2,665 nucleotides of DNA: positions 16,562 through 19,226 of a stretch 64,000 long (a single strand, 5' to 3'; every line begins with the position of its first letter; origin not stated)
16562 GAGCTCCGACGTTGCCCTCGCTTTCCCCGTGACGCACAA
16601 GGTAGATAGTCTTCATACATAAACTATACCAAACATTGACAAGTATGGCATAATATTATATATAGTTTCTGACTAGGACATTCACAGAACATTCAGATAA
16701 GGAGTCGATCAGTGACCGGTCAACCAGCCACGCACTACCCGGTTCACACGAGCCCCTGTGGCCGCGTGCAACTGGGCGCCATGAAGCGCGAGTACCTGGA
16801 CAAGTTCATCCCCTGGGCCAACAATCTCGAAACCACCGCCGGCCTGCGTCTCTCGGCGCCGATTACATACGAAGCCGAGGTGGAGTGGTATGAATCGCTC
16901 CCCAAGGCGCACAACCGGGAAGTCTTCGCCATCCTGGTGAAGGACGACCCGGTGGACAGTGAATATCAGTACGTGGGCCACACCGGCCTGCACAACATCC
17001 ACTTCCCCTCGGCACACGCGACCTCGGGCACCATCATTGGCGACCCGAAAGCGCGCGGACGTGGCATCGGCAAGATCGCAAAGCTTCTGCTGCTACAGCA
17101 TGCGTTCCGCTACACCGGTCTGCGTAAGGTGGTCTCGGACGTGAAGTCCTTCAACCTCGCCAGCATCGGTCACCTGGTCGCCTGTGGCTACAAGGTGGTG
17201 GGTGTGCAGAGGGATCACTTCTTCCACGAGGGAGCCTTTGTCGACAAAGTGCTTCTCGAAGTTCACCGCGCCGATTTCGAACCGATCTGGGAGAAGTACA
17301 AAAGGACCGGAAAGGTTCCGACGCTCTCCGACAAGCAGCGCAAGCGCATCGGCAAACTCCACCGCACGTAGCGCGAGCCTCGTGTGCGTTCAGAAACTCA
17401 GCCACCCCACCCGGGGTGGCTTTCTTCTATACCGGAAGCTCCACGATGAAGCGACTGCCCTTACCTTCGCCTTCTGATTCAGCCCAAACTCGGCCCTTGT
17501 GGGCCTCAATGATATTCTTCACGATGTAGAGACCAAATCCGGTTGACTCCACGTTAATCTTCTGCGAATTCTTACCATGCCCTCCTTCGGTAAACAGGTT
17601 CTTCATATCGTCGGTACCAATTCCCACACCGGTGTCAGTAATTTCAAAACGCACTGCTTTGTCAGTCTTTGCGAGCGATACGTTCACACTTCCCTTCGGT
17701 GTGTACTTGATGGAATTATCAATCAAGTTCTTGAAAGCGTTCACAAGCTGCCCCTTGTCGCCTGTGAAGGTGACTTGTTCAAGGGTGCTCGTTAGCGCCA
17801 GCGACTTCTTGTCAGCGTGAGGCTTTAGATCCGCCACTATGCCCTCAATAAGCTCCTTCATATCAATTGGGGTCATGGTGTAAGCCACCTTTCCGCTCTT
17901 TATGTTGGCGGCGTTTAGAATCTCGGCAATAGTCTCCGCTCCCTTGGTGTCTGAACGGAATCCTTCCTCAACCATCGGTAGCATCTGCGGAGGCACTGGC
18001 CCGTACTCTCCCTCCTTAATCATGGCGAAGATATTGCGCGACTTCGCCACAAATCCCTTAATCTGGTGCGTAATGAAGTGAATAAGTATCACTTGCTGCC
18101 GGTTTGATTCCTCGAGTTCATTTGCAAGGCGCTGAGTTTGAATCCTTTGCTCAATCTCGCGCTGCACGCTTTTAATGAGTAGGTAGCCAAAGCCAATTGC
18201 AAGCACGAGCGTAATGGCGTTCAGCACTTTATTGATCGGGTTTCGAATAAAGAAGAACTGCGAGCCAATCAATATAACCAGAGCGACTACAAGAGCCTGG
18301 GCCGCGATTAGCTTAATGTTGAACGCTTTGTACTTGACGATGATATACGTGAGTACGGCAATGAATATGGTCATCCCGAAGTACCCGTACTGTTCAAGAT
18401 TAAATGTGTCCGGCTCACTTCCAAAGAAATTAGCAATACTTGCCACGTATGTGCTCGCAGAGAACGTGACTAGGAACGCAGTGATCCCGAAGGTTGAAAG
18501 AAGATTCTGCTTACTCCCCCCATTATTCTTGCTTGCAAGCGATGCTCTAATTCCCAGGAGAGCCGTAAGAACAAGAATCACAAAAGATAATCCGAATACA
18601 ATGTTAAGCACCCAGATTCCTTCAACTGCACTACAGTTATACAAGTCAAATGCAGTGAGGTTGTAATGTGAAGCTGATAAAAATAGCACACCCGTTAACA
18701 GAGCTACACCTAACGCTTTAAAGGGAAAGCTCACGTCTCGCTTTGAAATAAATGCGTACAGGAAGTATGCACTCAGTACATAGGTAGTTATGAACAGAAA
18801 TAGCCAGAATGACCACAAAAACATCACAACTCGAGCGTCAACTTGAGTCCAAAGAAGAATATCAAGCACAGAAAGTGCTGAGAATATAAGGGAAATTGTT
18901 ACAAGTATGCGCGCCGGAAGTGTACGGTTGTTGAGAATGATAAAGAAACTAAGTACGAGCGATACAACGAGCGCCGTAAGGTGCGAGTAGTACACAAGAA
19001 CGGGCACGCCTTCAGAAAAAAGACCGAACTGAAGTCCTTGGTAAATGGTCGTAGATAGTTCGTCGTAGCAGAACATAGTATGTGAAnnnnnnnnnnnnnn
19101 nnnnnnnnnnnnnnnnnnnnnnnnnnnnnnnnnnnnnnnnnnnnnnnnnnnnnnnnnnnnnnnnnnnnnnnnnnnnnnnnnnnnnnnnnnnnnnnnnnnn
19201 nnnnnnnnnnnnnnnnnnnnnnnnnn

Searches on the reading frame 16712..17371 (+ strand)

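Call 44: search_protein_families(library=pfam, proteins=[window:16712-17371:+], max_evalue=0.01)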
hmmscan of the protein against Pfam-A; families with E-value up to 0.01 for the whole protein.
window:16712-17371:+ (219 aa): 3 families
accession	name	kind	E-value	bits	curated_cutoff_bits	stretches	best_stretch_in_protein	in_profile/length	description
PF13302.13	Acetyltransf_3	-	4.4e-11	44.1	25.4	1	18-161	1-138/138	Acetyltransferase (GNAT) domain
PF00583.31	Acetyltransf_1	-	1.2e-07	32.4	20.7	1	66-160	28-116/116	Acetyltransferase (GNAT) family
PF13420.13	Acetyltransf_4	-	0.00027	21.4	24.3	1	86-180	59-154/155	Acetyltransferase (GNAT) domain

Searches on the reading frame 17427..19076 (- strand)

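Call 44: search_protein_families(library=pfam, proteins=[window:17427-19076:-], max_evalue=0.01)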
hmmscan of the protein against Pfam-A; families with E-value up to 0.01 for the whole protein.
window:17427-19076:- (549 aa): 4 families
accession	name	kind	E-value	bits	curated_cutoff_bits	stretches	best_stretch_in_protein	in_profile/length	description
PF02518.31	HATPase_c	-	1.6e-24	86.9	26.4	1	439-548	1-108/111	Histidine kinase-, DNA gyrase B-, and HSP90-like ATPase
PF13581.12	HATPase_c_2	-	0.00079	19.9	27.4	1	448-526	40-112/127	Histidine kinase-like ATPase domain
PF14501.12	HATPase_c_5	-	0.0027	18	22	1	444-534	6-90/102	GHKL domain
PF13589.12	HATPase_c_3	-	0.0067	16.9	25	0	446-505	5-63/137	Histidine kinase-, DNA gyrase B-, and HSP90-like ATPase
